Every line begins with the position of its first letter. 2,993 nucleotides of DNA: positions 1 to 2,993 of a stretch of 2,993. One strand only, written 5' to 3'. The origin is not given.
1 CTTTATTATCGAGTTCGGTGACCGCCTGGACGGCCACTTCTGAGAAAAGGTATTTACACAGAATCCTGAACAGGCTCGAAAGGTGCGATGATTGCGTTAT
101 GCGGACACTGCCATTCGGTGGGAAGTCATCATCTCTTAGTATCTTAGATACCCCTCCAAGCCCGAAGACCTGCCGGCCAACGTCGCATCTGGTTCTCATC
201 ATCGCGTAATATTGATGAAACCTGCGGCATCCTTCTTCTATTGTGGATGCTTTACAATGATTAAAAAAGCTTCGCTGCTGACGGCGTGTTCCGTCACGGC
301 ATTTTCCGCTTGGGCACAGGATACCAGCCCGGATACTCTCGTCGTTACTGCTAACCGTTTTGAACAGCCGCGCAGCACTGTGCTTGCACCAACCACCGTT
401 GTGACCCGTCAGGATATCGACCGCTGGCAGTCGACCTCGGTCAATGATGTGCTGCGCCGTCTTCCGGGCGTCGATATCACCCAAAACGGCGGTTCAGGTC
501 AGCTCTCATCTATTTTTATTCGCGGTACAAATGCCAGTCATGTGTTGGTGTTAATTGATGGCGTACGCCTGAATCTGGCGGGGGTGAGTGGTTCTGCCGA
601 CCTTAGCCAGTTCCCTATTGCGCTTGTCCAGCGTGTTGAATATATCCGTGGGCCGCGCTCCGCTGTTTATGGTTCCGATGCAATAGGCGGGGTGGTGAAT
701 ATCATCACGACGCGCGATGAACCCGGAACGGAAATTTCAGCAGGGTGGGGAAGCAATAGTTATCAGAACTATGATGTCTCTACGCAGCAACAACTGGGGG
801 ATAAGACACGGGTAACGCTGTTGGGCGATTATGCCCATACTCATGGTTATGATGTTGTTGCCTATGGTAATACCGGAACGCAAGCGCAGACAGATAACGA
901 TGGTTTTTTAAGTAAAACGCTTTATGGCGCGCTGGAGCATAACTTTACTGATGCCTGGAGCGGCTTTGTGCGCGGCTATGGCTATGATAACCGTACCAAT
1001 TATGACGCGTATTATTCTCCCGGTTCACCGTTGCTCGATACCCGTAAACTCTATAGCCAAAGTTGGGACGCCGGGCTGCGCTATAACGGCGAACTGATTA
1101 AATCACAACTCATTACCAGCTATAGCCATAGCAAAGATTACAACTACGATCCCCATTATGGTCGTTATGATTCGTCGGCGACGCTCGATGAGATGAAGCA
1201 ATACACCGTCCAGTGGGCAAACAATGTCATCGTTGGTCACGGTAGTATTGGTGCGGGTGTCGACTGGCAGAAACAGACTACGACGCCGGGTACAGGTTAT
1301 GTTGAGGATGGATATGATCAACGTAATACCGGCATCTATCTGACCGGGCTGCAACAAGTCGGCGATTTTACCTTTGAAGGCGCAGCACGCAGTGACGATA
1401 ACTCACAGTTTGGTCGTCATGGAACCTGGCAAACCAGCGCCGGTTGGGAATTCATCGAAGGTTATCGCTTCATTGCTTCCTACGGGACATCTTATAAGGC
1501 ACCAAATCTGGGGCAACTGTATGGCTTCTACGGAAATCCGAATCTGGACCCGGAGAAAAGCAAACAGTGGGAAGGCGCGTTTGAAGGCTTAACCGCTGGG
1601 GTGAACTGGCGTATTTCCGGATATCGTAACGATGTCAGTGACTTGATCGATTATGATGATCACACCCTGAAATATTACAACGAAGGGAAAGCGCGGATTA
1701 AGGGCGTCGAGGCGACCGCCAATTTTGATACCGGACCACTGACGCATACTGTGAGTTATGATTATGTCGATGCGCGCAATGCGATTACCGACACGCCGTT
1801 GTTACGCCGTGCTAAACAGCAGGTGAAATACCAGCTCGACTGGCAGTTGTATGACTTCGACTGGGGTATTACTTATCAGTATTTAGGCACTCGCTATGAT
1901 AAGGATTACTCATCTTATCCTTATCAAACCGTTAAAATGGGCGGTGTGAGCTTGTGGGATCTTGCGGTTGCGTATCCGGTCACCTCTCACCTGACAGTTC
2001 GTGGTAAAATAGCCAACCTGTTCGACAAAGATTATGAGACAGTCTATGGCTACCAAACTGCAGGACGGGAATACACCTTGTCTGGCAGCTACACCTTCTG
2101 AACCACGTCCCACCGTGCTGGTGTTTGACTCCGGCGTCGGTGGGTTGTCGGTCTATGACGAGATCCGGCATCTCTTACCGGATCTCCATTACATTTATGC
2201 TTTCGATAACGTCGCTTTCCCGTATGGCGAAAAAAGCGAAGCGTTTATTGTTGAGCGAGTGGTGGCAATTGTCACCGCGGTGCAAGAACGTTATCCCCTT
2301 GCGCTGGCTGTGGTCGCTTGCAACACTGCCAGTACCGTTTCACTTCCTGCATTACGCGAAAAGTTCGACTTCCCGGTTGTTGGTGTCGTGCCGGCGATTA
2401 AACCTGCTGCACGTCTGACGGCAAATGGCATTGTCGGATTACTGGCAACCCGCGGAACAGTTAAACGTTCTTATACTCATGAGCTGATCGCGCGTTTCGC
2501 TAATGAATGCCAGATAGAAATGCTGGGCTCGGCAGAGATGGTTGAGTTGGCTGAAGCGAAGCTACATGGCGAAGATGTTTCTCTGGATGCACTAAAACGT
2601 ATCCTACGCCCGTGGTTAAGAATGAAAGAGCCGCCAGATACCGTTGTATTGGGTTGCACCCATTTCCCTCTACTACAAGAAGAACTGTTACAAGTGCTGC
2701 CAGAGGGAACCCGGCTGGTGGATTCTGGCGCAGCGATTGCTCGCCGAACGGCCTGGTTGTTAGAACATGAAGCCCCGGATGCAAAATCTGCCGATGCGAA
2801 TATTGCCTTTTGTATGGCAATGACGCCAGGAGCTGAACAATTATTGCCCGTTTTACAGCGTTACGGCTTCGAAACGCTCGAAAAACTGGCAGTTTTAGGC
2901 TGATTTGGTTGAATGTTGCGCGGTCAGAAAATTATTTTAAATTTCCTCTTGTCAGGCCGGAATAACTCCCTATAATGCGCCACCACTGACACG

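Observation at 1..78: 5' part of the btuB leader lacks the expected conserved riboswitch core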

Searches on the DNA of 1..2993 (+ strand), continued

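Call 11: search_dna_similar(query=window:78-2993:+, collection=ecoli_genomes, mode=near, max_rows=25)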
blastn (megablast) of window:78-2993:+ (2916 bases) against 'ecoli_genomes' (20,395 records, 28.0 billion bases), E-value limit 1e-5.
Records with a match: 5429; places in all: 21698; records where one place covers at least 80% of the query: 5051.
Genomes with a match: 5426 of 5426; with a place that covers at least 80% of the query: 5051. Places per genome that has any: lowest 3, median 4, highest 7. On chromosomes: 21694 places; on plasmids: 4.
Best place of each record, by identity: >=99% 2930; 95-99% 2033; 90-95% 374; 80-90% 92.
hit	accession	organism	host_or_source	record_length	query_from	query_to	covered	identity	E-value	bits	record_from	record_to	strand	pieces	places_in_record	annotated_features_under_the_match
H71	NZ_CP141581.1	Escherichia coli strain ECO-104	sputum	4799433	1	2916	100%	100.0%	0e+0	5407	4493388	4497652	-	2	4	TonB-dependent receptor domain-containing protein | IS4-like element IS421 family transposase | murI: glutamate racemase | TonB-dependent receptor plug domain-containing protein | riboswitch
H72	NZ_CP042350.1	Escherichia coli strain RM10410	crow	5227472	1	2916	100%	100.0%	0e+0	5396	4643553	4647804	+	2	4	IS3-like element IS2 family transposase | TonB-dependent receptor domain-containing protein | murI: glutamate racemase | TonB-dependent receptor plug domain-containing protein | riboswitch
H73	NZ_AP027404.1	Escherichia coli strain EC416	Sus scrofa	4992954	1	2916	100%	100.0%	0e+0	5390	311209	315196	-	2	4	TonB-dependent receptor domain-containing protein | IS30-like element ISApl1 family transposase | murI: glutamate racemase | TonB-dependent receptor plug domain-containing protein | riboswitch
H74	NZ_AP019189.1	Escherichia coli strain M217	Homo sapiens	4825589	1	2916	100%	100.0%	0e+0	5385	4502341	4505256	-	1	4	btuB: TonB-dependent vitamin B12 receptor BtuB | murI: glutamate racemase | riboswitch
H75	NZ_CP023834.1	Escherichia coli strain 4/2-1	Homo sapiens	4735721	1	2916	100%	100.0%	0e+0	5385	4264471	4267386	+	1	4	btuB: TonB-dependent vitamin B12 receptor BtuB | murI: glutamate racemase | riboswitch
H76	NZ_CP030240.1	Escherichia coli strain ER1709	-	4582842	1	2916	100%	100.0%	0e+0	5385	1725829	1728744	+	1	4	btuB: TonB-dependent vitamin B12 receptor BtuB | murI: glutamate racemase | riboswitch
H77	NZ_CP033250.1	Escherichia coli strain ECCHD184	chicken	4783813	1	2916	100%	100.0%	0e+0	5385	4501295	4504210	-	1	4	btuB: TonB-dependent vitamin B12 receptor BtuB | murI: glutamate racemase | riboswitch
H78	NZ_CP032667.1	Escherichia coli str. K-12 substr. MG1655 strain K-12 ...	Laboratory strain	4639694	1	2916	100%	100.0%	0e+0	5385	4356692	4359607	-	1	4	btuB: TonB-dependent vitamin B12 receptor BtuB | murI: glutamate racemase | riboswitch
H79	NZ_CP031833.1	Escherichia coli strain 2452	Homo sapiens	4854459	1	2916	100%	100.0%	0e+0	5385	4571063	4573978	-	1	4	btuB: TonB-dependent vitamin B12 receptor BtuB | murI: glutamate racemase | riboswitch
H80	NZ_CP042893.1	Escherichia coli strain CFSAN061772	missing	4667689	1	2916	100%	100.0%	0e+0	5385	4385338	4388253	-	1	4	btuB: TonB-dependent vitamin B12 receptor BtuB | murI: glutamate racemase | riboswitch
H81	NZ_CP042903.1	Escherichia coli strain CFSAN061761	missing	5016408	1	2916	100%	100.0%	0e+0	5385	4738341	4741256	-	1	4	btuB: TonB-dependent vitamin B12 receptor BtuB | murI: glutamate racemase | riboswitch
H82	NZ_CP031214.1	Escherichia coli strain C600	Homo sapiens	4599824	1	2916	100%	100.0%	0e+0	5385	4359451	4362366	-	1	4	btuB: TonB-dependent vitamin B12 receptor BtuB | murI: glutamate racemase | riboswitch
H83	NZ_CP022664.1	Escherichia coli strain FORC 064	cucumber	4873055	1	2916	100%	100.0%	0e+0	5385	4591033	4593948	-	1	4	btuB: TonB-dependent vitamin B12 receptor BtuB | murI: glutamate racemase | riboswitch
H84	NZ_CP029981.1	Escherichia coli strain 99-3165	missing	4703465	1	2916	100%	100.0%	0e+0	5385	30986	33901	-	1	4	btuB: TonB-dependent vitamin B12 receptor BtuB | murI: glutamate racemase | riboswitch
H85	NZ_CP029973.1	Escherichia coli strain 51008369SK1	Dog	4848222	1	2916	100%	100.0%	0e+0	5385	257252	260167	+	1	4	btuB: TonB-dependent vitamin B12 receptor BtuB | murI: glutamate racemase | riboswitch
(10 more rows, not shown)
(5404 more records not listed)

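Call 14: get_annotated_region(hit=H53, flank=3000)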
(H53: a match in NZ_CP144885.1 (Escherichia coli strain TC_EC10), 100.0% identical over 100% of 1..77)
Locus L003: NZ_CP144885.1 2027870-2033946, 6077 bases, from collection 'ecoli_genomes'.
description: Escherichia coli strain TC_EC10 chromosome, complete genome
organism: Escherichia coli strain TC_EC10 (NCBI taxid 562)
replicon: chromosome; assembly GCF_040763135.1
host: Homo sapiens; source: Gut; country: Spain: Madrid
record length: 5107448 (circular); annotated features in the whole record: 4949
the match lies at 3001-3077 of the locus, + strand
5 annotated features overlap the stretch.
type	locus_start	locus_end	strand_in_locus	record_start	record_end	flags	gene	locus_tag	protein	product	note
CDS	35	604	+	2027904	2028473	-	-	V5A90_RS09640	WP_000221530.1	inovirus Gp2 family protein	-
CDS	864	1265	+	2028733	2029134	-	-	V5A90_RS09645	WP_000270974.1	putative zinc ribbon protein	-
CDS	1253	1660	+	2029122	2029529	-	-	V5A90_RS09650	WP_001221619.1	zinc-ribbon domain-containing protein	-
CDS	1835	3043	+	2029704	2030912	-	-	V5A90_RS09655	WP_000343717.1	IS256-like element IS1414 family transposase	-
CDS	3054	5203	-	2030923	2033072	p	-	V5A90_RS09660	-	TonB-dependent receptor plug domain-containing protein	frameshifted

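Call 18: search_rna_families(source=L002, start=400, end=900, threshold=gathering, show_alignments=1)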
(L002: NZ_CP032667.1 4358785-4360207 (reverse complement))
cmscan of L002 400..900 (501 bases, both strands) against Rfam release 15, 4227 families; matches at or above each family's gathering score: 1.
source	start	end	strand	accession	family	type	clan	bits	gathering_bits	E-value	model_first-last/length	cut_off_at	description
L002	525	714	+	RF00174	Cobalamin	Cis-reg; riboswitch;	CL00101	87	31.5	3.3e-22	1-189/189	no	Cobalamin riboswitch aptamer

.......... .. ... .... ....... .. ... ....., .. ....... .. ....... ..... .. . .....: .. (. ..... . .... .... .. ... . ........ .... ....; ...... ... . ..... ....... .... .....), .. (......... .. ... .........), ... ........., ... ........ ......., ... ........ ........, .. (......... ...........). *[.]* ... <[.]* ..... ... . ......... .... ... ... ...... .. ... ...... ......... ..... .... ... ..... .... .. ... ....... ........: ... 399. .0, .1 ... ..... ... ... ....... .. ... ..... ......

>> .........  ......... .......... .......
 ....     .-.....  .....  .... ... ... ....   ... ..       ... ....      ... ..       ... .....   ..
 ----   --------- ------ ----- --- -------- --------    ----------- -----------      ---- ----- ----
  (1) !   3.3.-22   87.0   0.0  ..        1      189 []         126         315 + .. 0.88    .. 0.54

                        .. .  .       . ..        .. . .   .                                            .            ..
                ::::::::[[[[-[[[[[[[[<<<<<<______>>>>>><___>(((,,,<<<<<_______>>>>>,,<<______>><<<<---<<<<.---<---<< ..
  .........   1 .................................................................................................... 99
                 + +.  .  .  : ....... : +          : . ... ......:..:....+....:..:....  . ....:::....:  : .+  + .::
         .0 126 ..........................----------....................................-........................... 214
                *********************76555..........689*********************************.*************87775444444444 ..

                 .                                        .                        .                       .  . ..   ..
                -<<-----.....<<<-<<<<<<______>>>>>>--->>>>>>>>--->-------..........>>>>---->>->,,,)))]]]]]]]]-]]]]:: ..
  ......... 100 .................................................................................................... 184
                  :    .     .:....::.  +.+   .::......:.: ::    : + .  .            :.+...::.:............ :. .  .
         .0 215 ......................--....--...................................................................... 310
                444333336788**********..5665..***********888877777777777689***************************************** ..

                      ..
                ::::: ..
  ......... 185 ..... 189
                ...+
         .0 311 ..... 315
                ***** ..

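Call 33: search_dna_similar(query=L002:500-800:+, collection=ecoli_genomes, mode=near, rows=spread, max_rows=60)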
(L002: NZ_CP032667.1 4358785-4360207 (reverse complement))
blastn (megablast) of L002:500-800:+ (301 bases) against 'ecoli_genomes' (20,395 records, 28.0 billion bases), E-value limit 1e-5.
Records with a match: 5426; places in all: 5499; records where one place covers at least 80% of the query: 5422.
Genomes with a match: 5426 of 5426; with a place that covers at least 80% of the query: 5422. Places per genome that has any: lowest 1, median 1, highest 2. On chromosomes: 5497 places; on plasmids: 2.
Best place of each record, by identity: >=99% 5290; 95-99% 134; 80-90% 2.
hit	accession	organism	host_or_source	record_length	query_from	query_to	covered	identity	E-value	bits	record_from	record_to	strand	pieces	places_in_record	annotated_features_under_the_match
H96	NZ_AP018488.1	Escherichia coli O157:H7 strain PV15-279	Homo sapiens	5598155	1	301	100%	100.0%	2e-155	556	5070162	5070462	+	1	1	riboswitch | btuB: TonB-dependent vitamin B12 receptor BtuB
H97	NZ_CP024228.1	Escherichia coli O25:NM strain 2014EL-1343-2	missing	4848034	1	301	100%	100.0%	2e-155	556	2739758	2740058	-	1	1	riboswitch | btuB: TonB-dependent vitamin B12 receptor BtuB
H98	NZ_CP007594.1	Escherichia coli strain SEC470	-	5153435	1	301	100%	100.0%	2e-155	556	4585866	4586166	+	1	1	riboswitch | btuB: TonB-dependent vitamin B12 receptor BtuB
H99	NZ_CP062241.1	Escherichia coli strain AML001_ev01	not applicable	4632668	1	301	100%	100.0%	2e-155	556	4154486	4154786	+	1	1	riboswitch | btuB: TonB-dependent vitamin B12 receptor BtuB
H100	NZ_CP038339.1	Escherichia coli O157:H7 strain H6437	Homo sapiens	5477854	1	301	100%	100.0%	2e-155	556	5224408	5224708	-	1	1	riboswitch | btuB: TonB-dependent vitamin B12 receptor BtuB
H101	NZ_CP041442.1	Escherichia coli strain YPE12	Pork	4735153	1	301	100%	100.0%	2e-155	556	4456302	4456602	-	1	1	riboswitch | btuB: TonB-dependent vitamin B12 receptor BtuB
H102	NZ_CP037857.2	Escherichia coli BW25113 strain AM187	Homo sapiens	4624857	1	301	100%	100.0%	2e-155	556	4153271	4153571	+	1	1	riboswitch | btuB: TonB-dependent vitamin B12 receptor BtuB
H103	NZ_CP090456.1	Escherichia coli strain B379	Homo sapiens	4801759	1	301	100%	100.0%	2e-155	556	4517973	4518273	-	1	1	riboswitch | btuB: TonB-dependent vitamin B12 receptor BtuB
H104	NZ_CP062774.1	Escherichia coli O157:H7 strain Z563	Bovine Faeces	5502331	1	301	100%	100.0%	2e-155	556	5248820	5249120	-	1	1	riboswitch | btuB: TonB-dependent vitamin B12 receptor BtuB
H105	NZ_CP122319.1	Escherichia coli strain BW25113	missing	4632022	1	301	100%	100.0%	2e-155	556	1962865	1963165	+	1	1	riboswitch | btuB: TonB-dependent vitamin B12 receptor BtuB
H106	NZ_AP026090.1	Escherichia coli strain 26_141088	Homo sapiens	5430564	1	301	100%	100.0%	2e-155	556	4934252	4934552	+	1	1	riboswitch | btuB: TonB-dependent vitamin B12 receptor BtuB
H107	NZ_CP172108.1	Escherichia coli strain QL57EC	swine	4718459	1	301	100%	100.0%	2e-155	556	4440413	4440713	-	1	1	riboswitch | btuB: TonB-dependent vitamin B12 receptor BtuB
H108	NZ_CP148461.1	Escherichia coli strain Z1323CEC0008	Chicken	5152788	1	301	100%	100.0%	2e-155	556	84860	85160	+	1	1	riboswitch | btuB: TonB-dependent vitamin B12 receptor BtuB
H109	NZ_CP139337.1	Escherichia coli strain YZ22MPE54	pork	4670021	1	301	100%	100.0%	2e-155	556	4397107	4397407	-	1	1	riboswitch | btuB: TonB-dependent vitamin B12 receptor BtuB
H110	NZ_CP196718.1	Escherichia coli strain EC26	Bovine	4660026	1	301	100%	100.0%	2e-155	556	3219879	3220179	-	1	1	riboswitch | btuB: TonB-dependent vitamin B12 receptor BtuB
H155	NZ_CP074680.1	Escherichia coli strain MEI008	Pavement of the street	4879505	101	301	67%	99.5%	3e-98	366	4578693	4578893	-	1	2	btuB: TonB-dependent vitamin B12 receptor BtuB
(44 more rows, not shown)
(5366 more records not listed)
